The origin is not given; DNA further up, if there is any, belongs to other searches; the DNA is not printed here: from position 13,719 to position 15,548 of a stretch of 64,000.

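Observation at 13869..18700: NifH-less nitrogenase-like D/K pair embedded in a Cys/Met salvage operon, with a NifX-like protein, an Fe-S flavoprotein and a dedicated CysK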

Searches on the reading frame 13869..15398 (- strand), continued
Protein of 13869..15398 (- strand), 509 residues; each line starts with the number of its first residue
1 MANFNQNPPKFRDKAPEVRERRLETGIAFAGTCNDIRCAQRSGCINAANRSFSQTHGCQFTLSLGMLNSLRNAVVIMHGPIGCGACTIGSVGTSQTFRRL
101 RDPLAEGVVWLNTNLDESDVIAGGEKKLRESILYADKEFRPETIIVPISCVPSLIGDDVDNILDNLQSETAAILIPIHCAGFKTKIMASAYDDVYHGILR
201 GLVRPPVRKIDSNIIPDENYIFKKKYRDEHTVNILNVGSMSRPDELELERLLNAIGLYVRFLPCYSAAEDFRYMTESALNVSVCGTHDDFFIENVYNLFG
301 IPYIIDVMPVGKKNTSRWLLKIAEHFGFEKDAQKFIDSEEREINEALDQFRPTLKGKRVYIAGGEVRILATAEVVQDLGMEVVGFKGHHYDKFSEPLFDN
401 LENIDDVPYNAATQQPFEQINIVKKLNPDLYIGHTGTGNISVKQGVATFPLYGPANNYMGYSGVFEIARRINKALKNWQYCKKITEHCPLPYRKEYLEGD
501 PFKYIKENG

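Call 13: search_solved_structures(query=window:13869-15398:-, max_evalue=0.001, show_alignments=2)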
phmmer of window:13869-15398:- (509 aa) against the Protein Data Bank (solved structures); distinct sequences matched with E-value up to 0.001: 61 (the best 60 are shown).
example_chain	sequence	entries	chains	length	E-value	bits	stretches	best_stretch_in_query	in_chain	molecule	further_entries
9d9u_A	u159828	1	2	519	1.1e-56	195.8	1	13-507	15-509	Nitrogenase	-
9fmg_A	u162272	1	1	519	1.1e-56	195.8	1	12-507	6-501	Nitrogenase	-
9p1x_A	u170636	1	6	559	1.3e-24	90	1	55-393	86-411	Nitrogenase protein alpha chain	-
9hbc_A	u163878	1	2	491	5.2e-24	88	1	33-478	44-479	MoFe nitrogenase subunit D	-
9nsv_A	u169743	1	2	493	1.5e-23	86.5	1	34-478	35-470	Nitrogenase MoFe-protein alpha chain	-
9hb9_A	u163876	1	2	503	1.6e-23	86.4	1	34-478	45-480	MoFe nitrogenase subunit D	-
9hbn_A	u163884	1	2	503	3.1e-23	85.4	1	33-478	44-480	MoFe nitrogenase subunit D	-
5n6y_A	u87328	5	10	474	3.8e-22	81.8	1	55-477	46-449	Nitrogenase vanadium-iron protein alpha chain | Nitrogenase protein alpha chain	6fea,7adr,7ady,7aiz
6bbl_A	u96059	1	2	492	1.2e-21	80.2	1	34-478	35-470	Nitrogenase molybdenum-iron protein alpha chain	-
4wza_A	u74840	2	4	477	1.3e-21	80.1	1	34-478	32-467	Nitrogenase molybdenum-iron protein alpha chain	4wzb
4nd8_A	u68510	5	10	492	1.3e-21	80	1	34-478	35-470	Nitrogenase molybdenum-iron protein alpha chain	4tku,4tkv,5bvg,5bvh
4xpi_A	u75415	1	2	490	1.3e-21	80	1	34-478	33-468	Nitrogenase molybdenum-iron protein alpha chain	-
11ne_A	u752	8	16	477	1.3e-21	80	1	34-478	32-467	Nitrogenase molybdenum-iron protein alpha chain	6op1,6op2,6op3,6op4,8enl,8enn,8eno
1l5h_A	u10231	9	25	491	1.3e-21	80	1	34-478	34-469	nitrogenase molybdenum-iron protein alpha chain | NITROGENASE MOLYBDENUM-IRON PROTEIN | NITROGENASE MOLYBDENUM IRON PROTEIN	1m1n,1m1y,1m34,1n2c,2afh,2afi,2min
3k1a_A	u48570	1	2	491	1.4e-21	80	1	34-478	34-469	Nitrogenase molybdenum-iron protein alpha chain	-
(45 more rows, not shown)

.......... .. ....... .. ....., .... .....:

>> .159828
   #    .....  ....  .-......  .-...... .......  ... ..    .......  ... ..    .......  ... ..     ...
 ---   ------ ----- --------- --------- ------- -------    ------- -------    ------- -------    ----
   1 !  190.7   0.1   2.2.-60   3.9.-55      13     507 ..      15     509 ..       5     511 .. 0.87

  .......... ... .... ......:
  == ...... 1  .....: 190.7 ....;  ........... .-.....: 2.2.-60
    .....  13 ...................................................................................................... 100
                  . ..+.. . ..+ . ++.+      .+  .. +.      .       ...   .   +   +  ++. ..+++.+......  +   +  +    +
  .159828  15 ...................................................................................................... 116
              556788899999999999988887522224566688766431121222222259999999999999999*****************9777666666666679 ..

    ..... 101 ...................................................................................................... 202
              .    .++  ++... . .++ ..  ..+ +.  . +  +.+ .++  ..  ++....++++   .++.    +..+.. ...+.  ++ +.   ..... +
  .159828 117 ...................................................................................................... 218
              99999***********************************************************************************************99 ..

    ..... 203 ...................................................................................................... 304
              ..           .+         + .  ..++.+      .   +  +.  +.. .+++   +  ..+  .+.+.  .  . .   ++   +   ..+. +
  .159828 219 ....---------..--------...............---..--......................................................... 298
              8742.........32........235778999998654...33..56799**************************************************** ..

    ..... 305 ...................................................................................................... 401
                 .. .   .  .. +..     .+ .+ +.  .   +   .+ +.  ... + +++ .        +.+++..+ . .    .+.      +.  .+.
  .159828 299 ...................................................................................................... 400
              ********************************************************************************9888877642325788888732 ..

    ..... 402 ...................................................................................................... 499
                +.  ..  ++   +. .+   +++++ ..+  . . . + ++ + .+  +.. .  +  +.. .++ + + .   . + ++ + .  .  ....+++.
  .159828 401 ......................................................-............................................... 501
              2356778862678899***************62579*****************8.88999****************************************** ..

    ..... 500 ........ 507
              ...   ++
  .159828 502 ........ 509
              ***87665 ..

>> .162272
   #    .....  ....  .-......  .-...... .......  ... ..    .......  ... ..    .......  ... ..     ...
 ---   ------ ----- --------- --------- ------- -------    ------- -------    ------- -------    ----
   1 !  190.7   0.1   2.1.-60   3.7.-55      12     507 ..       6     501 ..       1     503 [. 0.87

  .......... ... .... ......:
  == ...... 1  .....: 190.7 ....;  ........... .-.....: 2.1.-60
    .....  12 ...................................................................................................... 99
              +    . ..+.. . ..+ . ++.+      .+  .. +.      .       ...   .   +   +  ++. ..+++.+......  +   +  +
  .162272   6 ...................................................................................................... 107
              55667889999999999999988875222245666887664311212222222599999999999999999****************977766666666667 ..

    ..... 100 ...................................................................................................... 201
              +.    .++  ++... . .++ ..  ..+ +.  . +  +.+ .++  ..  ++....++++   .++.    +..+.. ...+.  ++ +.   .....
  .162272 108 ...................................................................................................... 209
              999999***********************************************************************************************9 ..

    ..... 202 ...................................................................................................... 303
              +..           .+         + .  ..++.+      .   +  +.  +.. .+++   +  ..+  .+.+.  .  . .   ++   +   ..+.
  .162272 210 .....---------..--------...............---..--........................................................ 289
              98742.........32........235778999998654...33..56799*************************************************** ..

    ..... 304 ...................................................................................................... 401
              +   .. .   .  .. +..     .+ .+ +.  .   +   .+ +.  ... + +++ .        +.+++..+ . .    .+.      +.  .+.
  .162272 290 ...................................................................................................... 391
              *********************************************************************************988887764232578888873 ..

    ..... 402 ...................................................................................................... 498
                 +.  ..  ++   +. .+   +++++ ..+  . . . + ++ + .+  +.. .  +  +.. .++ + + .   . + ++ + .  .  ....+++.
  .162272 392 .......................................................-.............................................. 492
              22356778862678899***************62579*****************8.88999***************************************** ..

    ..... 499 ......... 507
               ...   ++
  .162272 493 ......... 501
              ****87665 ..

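Call 21: find_related_loci(query=A1, collection=genome_contigs, flank=10000)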
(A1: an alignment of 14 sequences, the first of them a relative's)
Query A1 (509 aa) in genome_contigs; peptide patterns used: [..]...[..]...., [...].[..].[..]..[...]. (x = any residue, [..] = any of these).
289 stretches matched a pattern; 259 encode a relative of the query (tblastn E <= 1e-3); the best 80 are kept; 80 distinct loci.
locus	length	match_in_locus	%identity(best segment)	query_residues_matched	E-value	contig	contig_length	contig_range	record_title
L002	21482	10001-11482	69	14-507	0e+0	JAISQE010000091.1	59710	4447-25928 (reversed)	MAG: Synergistaceae bacterium isolate Kf353_bin122 k119_4884667, whole genome shotgun sequence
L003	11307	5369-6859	66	13-509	0e+0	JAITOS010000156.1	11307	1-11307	MAG: Peptococcaceae bacterium isolate Po218_bin68 k119_3668785, whole genome shotgun sequence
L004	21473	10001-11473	69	15-507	0e+0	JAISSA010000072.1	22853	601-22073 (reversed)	MAG: Synergistaceae bacterium isolate Kf353_bin90 k119_4393293, whole genome shotgun sequence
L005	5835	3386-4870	67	13-507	0e+0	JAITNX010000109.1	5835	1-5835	MAG: Synergistaceae bacterium isolate Po218_bin34 k119_2571669, whole genome shotgun sequence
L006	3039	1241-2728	64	14-509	0e+0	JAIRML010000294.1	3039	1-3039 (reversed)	MAG: Oscillospiraceae bacterium isolate Cd354_bin102 k119_1402715, whole genome shotgun sequence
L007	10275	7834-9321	64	14-509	0e+0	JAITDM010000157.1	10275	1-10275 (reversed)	MAG: Oscillospiraceae bacterium isolate Nm470_bin132 k119_732867, whole genome shotgun sequence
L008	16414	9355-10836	65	14-507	0e+0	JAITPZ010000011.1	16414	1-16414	MAG: Synergistaceae bacterium isolate Pq454_bin48 k119_306544, whole genome shotgun sequence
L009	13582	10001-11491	62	13-509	0e+0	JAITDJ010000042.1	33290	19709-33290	MAG: Clostridiales bacterium isolate Nm470_bin125 k119_2071952, whole genome shotgun sequence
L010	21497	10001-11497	60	14-508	0e+0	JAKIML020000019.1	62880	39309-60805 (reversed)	MAG: Bacillota bacterium isolate FC6 NODE_133_length_62880_cov_13.039777, whole genome shotgun sequence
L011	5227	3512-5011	60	14-508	0e+0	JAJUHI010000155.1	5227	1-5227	MAG: Sporobacter termitidis isolate bin60 k141_76705_length_5227_cov_92.4923, whole genome shotgun sequence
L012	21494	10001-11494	59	14-507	0e+0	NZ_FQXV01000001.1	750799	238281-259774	Sporobacter termitidis DSM 10068, whole genome shotgun sequence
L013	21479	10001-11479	60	19-507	0e+0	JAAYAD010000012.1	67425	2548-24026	MAG: Clostridiaceae bacterium isolate AS02xzSISU_79 9187_AS02, whole genome shotgun sequence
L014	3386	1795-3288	59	14-507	0e+0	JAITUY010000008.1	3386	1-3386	MAG: Treponema sp. isolate TD114a_bin7 k119_386065, whole genome shotgun sequence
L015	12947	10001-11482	59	14-506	0e+0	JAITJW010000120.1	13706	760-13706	MAG: Treponema sp. isolate Pcl387_bin26 k119_487790, whole genome shotgun sequence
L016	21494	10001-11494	57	14-507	0e+0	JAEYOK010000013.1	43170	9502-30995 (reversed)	MAG: Bacillota bacterium isolate OH_CBB_14 k127_1162813, whole genome shotgun sequence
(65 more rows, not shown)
